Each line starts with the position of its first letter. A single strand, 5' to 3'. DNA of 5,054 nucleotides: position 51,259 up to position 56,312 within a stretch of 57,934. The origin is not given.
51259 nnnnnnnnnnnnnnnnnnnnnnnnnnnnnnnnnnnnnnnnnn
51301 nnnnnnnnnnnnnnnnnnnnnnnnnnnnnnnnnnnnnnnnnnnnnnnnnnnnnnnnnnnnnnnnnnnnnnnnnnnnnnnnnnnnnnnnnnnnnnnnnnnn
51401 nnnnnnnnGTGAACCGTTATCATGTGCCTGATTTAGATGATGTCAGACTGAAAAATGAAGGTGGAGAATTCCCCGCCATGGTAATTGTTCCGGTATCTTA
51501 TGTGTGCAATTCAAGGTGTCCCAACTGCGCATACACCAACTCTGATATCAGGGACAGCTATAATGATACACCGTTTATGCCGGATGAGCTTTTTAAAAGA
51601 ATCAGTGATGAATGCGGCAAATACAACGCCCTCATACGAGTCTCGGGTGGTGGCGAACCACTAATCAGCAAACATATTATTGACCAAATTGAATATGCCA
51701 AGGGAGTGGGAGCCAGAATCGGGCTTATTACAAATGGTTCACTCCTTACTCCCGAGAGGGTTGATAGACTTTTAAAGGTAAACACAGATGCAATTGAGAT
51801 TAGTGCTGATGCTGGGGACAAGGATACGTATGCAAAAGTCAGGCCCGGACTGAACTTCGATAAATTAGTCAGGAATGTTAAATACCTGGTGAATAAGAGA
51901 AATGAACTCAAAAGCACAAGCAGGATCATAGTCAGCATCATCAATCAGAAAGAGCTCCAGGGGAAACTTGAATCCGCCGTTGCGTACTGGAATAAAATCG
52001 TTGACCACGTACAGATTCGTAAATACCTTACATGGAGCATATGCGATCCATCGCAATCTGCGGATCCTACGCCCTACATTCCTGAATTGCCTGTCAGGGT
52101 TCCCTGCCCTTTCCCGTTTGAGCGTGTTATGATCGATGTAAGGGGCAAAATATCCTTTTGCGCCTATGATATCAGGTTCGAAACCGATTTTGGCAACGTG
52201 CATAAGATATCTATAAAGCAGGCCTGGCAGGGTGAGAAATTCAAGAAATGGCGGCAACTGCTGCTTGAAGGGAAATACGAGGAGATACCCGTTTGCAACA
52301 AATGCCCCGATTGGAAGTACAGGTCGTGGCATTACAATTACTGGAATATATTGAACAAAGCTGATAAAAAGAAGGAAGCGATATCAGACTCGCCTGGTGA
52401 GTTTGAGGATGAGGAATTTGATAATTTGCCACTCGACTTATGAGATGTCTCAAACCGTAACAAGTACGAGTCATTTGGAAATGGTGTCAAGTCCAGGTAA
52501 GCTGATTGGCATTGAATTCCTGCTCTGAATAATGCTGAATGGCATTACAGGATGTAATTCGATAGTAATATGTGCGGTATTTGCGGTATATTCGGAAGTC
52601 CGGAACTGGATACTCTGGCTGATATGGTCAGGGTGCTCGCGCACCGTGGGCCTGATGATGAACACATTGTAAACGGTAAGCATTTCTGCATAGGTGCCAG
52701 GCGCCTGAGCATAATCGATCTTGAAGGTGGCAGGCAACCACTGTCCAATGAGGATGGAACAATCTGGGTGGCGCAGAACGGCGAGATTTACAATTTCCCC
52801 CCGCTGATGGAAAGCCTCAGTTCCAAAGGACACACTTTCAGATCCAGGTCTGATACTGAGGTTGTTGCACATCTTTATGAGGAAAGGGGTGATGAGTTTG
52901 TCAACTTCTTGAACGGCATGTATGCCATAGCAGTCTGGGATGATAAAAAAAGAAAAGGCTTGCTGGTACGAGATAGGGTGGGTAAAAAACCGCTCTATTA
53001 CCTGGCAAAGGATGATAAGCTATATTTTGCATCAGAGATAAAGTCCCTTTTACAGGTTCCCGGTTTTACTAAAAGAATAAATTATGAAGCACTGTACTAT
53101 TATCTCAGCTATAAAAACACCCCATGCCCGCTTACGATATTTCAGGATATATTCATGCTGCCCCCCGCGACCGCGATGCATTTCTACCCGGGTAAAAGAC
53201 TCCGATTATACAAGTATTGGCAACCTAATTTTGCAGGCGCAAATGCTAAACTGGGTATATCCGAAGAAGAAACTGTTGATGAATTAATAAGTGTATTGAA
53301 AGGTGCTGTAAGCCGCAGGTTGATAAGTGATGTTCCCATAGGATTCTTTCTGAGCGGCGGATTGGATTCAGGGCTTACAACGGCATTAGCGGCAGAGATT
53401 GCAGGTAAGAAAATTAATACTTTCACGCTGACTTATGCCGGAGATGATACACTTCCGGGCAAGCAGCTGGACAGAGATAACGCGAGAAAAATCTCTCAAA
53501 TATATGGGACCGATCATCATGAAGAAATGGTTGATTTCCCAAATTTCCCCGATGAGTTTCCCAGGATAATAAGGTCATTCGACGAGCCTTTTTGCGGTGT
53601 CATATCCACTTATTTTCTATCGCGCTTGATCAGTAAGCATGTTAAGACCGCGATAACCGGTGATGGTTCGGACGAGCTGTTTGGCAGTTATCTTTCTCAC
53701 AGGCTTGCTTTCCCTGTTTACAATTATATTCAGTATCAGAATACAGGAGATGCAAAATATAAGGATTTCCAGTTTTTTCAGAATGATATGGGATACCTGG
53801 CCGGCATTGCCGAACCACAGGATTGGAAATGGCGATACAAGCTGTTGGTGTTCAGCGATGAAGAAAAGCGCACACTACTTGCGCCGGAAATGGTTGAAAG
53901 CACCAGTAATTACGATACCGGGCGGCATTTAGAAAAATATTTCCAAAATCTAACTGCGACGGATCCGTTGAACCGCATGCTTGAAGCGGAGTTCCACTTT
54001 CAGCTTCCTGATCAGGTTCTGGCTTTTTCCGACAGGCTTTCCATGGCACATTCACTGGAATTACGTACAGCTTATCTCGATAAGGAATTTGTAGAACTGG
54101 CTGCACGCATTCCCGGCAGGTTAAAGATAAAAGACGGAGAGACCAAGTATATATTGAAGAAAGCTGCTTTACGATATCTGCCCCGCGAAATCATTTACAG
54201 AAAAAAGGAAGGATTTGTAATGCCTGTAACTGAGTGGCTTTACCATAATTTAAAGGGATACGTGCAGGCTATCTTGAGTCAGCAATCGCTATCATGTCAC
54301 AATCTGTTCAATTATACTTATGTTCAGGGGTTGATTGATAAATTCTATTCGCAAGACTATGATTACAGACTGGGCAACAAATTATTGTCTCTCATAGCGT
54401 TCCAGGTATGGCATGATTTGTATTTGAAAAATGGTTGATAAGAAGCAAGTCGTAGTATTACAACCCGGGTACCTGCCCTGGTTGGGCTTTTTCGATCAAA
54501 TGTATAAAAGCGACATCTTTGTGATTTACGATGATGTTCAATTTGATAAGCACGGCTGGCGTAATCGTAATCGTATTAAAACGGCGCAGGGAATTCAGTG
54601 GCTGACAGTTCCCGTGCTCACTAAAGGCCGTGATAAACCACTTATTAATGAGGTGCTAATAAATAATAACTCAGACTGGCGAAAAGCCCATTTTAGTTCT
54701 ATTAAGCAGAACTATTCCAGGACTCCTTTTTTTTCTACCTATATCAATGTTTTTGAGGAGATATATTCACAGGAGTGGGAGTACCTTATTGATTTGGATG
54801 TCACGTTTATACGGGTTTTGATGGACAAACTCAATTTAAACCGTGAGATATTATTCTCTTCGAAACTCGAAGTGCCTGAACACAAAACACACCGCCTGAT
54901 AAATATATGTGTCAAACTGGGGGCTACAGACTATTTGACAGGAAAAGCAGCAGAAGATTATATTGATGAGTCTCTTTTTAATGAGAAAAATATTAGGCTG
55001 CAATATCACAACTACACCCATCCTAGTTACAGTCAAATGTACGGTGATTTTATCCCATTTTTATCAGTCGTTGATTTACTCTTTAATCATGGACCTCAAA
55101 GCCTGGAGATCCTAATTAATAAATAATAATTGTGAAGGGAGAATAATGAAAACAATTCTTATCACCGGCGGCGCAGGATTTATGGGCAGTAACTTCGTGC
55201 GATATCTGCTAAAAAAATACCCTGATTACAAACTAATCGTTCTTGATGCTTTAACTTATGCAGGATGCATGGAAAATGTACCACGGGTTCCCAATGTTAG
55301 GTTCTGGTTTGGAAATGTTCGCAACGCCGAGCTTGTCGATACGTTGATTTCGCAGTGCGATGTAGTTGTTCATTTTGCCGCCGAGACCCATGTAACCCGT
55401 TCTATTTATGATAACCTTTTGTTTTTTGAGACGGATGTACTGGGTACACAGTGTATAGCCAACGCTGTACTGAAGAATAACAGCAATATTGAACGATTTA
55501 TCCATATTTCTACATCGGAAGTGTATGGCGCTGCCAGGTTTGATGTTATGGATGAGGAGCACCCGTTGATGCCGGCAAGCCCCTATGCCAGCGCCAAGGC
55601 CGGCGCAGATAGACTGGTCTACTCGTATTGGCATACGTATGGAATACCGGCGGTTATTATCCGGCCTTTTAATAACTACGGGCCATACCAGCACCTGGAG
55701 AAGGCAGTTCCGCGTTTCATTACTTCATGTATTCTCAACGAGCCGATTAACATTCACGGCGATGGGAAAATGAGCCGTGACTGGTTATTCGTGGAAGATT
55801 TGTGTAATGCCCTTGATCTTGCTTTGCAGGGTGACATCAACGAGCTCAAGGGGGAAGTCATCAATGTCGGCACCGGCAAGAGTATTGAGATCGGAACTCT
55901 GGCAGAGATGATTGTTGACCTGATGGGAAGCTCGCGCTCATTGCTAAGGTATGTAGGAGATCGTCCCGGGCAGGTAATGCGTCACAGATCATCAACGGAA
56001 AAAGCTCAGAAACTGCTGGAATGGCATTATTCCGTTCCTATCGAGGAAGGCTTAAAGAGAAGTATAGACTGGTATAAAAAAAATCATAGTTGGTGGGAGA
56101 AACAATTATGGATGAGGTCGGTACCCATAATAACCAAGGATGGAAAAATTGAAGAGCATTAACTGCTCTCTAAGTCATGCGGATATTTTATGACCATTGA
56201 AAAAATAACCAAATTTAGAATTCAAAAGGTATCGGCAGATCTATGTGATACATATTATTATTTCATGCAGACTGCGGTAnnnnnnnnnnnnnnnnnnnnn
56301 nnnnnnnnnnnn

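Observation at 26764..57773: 31-kb island combining OSTs, flippases, three glycosyltransferase classes, heavy sugar tailoring and a giant sequon-rich secreted protein: candidate complete protein N-glycosylation / envelope glycan system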

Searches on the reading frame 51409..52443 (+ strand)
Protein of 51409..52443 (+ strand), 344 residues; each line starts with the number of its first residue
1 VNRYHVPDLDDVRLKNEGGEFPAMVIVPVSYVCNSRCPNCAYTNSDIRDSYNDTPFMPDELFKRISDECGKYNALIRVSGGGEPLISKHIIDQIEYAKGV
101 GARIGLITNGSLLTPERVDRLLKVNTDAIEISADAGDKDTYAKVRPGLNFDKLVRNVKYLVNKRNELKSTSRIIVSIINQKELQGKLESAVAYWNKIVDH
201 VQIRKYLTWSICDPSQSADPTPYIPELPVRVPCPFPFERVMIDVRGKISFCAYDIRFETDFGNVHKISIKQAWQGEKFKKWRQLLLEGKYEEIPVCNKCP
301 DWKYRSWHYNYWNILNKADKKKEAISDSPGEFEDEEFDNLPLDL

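Call 5: search_protein_families(library=pfam, proteins=[window:51409-52443:+], max_evalue=0.01)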
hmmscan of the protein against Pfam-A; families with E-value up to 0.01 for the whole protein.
window:51409-52443:+ (344 aa): 2 families
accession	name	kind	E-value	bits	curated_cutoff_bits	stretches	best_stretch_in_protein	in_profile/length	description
PF04055.27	Radical_SAM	-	2e-18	67.6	29.5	1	28-174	2-149/166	Radical SAM superfamily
PF13186.11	SPASM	-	6.3e-12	46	21.5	1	233-300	1-67/67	Iron-sulfur cluster-binding domain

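Call 15: search_protein_families(library=ncbifam, proteins=[window:51409-52443:+], max_evalue=0.001)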
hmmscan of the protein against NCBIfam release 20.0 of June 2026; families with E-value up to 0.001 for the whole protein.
window:51409-52443:+ (344 aa): 46 families (the best 25 are shown)
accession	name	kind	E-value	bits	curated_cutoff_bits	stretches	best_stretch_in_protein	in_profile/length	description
TIGR04317.1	W_rSAM_matur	equivalog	1.4e-25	90.1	380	1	25-199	6-177/349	tungsten cofactor oxidoreductase radical SAM maturase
TIGR04311.1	rSAM_Geo_metal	subfamily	5.9e-22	78.3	400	1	21-192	1-172/423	radical SAM/SPASM family putative metalloenzyme maturase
TIGR04321.1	spiroSPASM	subfamily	4e-19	68.7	250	1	20-302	228-505/510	spiro-SPASM protein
NF033640.1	N_Twi_rSAM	subfamily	1e-18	67.6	170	2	22-185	110-290/398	twitch domain-containing radical SAM protein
TIGR04055.1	rSAM_NirJ2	equivalog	1.4e-14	54.4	500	1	32-158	9-131/326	putative heme d1 biosynthesis radical SAM protein NirJ2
TIGR04545.1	rSAM_ahbD_hemeb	equivalog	3.3e-14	53.1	500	1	28-188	5-160/339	heme b synthase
TIGR04133.1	rSAM_w_lipo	hypoth_equivalog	9.5e-14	51.1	425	1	32-170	33-169/350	TIGR04133 family radical SAM/SPASM protein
NF038283.1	viperin_w_prok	equivalog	2.1e-12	46.8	180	1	32-150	11-131/281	viperin family antiviral radical SAM protein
TIGR04054.1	rSAM_NirJ1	equivalog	2.7e-12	46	650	1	24-158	37-167/387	putative heme d1 biosynthesis radical SAM protein NirJ1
TIGR03962.1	mycofact_rSAM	equivalog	3.5e-12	46.1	265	1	18-166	7-150/339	mycofactocin radical SAM maturase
TIGR04546.1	rSAM_ahbC_deAc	equivalog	1.6e-11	43.7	650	1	25-183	41-193/390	12,18-didecarboxysiroheme deacetylase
TIGR04251.1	SCM_rSAM_ScmF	equivalog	3.2e-11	43.2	400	1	32-181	13-158/353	SynChlorMet cassette radical SAM/SPASM protein ScmF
TIGR04347.1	pseudo_SAM_Halo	equivalog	3.9e-11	42.9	525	1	23-184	38-193/390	TIGR04347 family pseudo-SAM/SPASM protein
TIGR02668.1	moaA_archaeal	equivalog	7.4e-11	41.6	325.25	1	29-164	16-147/303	GTP 3',8-cyclase MoaA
TIGR04051.1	rSAM_NirJ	equivalog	2.5e-10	39.9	515.45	1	25-184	4-157/354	heme d1 biosynthesis radical SAM protein NirJ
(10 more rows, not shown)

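Call 43: search_solved_structures(query=window:51409-52443:+, max_evalue=0.01)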
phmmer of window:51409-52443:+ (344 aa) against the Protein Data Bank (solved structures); distinct sequences matched with E-value up to 0.01: 6.
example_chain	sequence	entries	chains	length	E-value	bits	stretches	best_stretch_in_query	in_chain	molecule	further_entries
4m7s_A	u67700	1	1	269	1.8e-10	43.6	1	229-320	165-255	BtrN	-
4m7t_A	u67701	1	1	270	9.8e-10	41.1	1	229-303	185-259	BtrN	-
7vob_C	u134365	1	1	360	3.9e-07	32.6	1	27-226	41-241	Cytosylglucuronate decarboxylase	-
7voc_C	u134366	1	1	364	4.1e-07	32.5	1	27-226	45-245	Cytosylglucuronate decarboxylase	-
7wzv_A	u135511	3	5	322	4e-05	26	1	13-132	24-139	4Fe-4S cluster-binding domain-containing protein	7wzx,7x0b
6y1x_A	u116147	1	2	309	6.1e-05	25.4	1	26-138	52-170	Radical SAM domain protein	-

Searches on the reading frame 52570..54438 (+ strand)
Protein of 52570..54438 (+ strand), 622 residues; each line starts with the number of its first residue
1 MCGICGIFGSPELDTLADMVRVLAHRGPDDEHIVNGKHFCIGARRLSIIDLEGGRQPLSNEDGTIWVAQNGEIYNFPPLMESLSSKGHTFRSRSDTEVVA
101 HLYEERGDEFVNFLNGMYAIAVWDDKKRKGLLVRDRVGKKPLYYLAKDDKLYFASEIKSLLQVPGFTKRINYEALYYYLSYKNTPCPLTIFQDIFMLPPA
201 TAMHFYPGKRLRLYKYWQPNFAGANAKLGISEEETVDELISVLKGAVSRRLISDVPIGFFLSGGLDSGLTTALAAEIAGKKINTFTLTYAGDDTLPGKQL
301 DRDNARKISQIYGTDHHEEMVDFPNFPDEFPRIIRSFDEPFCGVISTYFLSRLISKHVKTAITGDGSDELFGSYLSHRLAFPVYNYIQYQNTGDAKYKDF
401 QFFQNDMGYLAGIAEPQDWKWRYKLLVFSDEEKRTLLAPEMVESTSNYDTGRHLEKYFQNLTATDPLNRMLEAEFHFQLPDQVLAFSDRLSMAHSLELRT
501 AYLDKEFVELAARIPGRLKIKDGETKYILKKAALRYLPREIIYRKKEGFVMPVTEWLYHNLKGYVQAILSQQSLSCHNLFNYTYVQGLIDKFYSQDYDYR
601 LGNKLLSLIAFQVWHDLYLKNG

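Call 5: search_protein_families(library=pfam, proteins=[window:52570-54438:+], max_evalue=0.01)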
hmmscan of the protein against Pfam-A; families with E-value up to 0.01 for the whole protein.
window:52570-54438:+ (622 aa): 3 families
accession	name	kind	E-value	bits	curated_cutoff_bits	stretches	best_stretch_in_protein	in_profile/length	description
PF00733.27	Asn_synthase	-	3.1e-79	267.6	21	1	240-615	3-353/354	Asparagine synthase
PF13537.11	GATase_7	-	4.3e-44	149.9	25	1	44-162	2-123/123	Glutamine amidotransferase domain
PF13522.11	GATase_6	-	6.8e-39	133.3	27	1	28-156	1-130/130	Glutamine amidotransferase domain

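Call 15: search_protein_families(library=ncbifam, proteins=[window:52570-54438:+], max_evalue=0.001)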
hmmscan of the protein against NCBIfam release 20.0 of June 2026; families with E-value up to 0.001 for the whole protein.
window:52570-54438:+ (622 aa): 9 families
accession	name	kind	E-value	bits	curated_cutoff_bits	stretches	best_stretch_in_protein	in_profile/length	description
TIGR03108.1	eps_aminotran_1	hypoth_equivalog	1.2e-134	450.3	816.9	2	1-379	1-379/628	XrtA/PEP-CTERM system amidotransferase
TIGR01536.1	asn_synth_AEB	equivalog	5e-132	441.5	267.1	1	2-549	1-517/517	asparagine synthase (glutamine-hydrolyzing)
TIGR03104.1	trio_amidotrans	equivalog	7.2e-111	371.2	570.1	1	1-615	1-586/589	N-acetylglutaminylglutamine amidotransferase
NF006949.0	PRK09431.1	equivalog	2.7e-91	306.8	499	3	1-164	1-169/554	asparagine synthase B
NF033535.1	lass_lactam_cya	exception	3e-58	197.9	525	2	1-285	1-287/668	lasso peptide isopeptide bond-forming cyclase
NF033561.1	macrolact_Ik_Al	subfamily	3.1e-14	52.5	300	1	100-373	64-333/561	albusnodin/ikarugamycin family macrolactam cyclase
NF001484.0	PRK00331.1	subfamily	9.2e-13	47.4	381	1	57-163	87-201/601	isomerizing glutamine--fructose-6-phosphate transaminase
TIGR01135.1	glmS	equivalog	5e-12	45.1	418.05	1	58-163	87-200/607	glutamine--fructose-6-phosphate transaminase (isomerizing)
TIGR01134.1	purF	equivalog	1.2e-10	41.4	350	1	56-159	85-198/432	amidophosphoribosyltransferase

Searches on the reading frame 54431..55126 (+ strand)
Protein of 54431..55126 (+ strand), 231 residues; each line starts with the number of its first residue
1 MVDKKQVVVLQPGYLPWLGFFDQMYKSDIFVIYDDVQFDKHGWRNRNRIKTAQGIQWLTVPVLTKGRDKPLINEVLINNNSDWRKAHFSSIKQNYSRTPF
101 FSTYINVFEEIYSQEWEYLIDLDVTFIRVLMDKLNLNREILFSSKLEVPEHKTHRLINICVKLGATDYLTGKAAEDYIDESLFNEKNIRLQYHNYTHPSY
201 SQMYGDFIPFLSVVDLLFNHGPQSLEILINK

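Call 5: search_protein_families(library=pfam, proteins=[window:54431-55126:+], max_evalue=0.01)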
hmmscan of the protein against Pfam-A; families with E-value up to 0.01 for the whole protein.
window:54431-55126:+ (231 aa): 1 family
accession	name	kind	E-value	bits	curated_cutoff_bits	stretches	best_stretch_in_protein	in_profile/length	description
PF08889.16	WbqC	-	1.7e-81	273.7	21.3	1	11-226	1-217/218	WbqC-like protein family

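Call 15: search_protein_families(library=ncbifam, proteins=[window:54431-55126:+], max_evalue=0.001)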
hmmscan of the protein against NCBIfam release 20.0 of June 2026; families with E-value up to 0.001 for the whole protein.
window:54431-55126:+ (231 aa): 0 families

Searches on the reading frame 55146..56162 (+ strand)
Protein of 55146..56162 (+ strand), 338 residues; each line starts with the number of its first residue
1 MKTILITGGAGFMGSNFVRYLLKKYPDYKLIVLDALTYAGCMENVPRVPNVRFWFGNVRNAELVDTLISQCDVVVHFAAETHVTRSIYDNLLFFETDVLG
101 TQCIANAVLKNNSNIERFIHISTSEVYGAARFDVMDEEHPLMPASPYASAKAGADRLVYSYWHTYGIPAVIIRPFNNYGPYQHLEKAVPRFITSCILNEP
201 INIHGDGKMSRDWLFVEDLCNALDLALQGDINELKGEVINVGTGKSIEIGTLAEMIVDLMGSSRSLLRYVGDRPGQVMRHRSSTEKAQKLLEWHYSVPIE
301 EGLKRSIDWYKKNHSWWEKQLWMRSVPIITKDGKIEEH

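Call 5: search_protein_families(library=pfam, proteins=[window:55146-56162:+], max_evalue=0.01)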
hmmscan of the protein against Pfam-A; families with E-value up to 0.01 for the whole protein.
window:55146-56162:+ (338 aa): 7 families
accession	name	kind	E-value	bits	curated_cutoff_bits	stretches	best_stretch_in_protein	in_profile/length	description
PF16363.11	GDP_Man_Dehyd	-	1.3e-65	222.5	27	1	5-305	1-331/332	GDP-mannose 4,6 dehydratase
PF01370.27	Epimerase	-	4.2e-59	200.3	20.9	1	4-242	1-240/240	NAD dependent epimerase/dehydratase family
PF01073.25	3Beta_HSD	-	1.6e-18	67.2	22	1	5-229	1-231/280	3-beta hydroxysteroid dehydrogenase/isomerase family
PF02719.21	Polysacc_synt_2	-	8.7e-18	64.9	20.2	2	4-124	1-129/293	Polysaccharide biosynthesis protein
PF07993.18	NAD_binding_4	-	2.8e-13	50.1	20.1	1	62-174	80-204/258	Male sterility protein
PF04321.23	RmlD_sub_bind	-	2.8e-09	36.9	27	1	3-163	2-141/287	RmlD substrate binding domain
PF13460.12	NAD_binding_10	-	1.8e-06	28.4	27.2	1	8-174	1-143/184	NAD(P)H-binding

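Call 15: search_protein_families(library=ncbifam, proteins=[window:55146-56162:+], max_evalue=0.001)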
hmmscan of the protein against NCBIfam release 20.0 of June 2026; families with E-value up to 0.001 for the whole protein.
window:55146-56162:+ (338 aa): 28 families (the best 25 are shown)
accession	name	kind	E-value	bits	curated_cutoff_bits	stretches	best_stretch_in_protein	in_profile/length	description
TIGR01181.1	dTDP_gluc_dehyt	equivalog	3.1e-99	332.1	365.1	1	4-318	2-319/321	dTDP-glucose 4,6-dehydratase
NF007582.0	PRK10217.1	equivalog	3.9e-58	197.2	698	1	1-319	1-340/355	dTDP-glucose 4,6-dehydratase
NF007490.0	PRK10084.1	subfamily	2.4e-56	191.3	649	1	4-319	3-343/361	dTDP-glucose 4,6-dehydratase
TIGR04180.1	EDH_00030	hypoth_equivalog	7e-56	189.5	475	1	4-294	1-293/297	NAD-dependent 4,6-dehydratase LegB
TIGR01179.1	galE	equivalog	4e-38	131.1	262.3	1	4-314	2-329/332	UDP-glucose 4-epimerase GalE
NF011728.1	PRK15181.1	equivalog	6.9e-24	84.5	760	1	2-315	16-342/348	Vi polysaccharide biosynthesis UDP-N-acetylglucosaminuronic acid C-4 epimerase TviC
TIGR02197.1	heptose_epim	equivalog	1e-21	77.4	274.6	1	4-312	1-315/316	ADP-glyceromanno-heptose 6-epimerase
NF008872.0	PRK11908.1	equivalog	9.5e-21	74.2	294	1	1-310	1-335/349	bifunctional UDP-4-keto-pentose/UDP-xylose synthase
NF005998.1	PRK08125.1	equivalog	3.4e-20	72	777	1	2-310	316-649/649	bifunctional UDP-4-amino-4-deoxy-L-arabinose formyltransferase/UDP-glucuronic acid oxidase ArnA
TIGR02622.1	CDP_4_6_dhtase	equivalog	6.8e-20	71.5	278.45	1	2-314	5-334/352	CDP-glucose 4,6-dehydratase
TIGR03589.1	PseB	equivalog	1.1e-18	67.3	407.75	1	2-124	5-126/324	UDP-N-acetylglucosamine 4,6-dehydratase (inverting)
NF047922.1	GDPFucSynFcl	equivalog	1.3e-18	67.5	500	1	2-314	3-305/308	GDP-L-fucose synthase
NF007956.0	PRK10675.1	subfamily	2.7e-18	66.2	394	1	3-313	2-332/338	UDP-glucose 4-epimerase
TIGR03466.1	HpnA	hypoth_equivalog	1.9e-17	63.2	367.65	1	3-182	2-175/327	hopanoid-associated sugar epimerase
TIGR01472.1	gmd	equivalog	1.9e-16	60.3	415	1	51-260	56-268/342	GDP-mannose 4,6-dehydratase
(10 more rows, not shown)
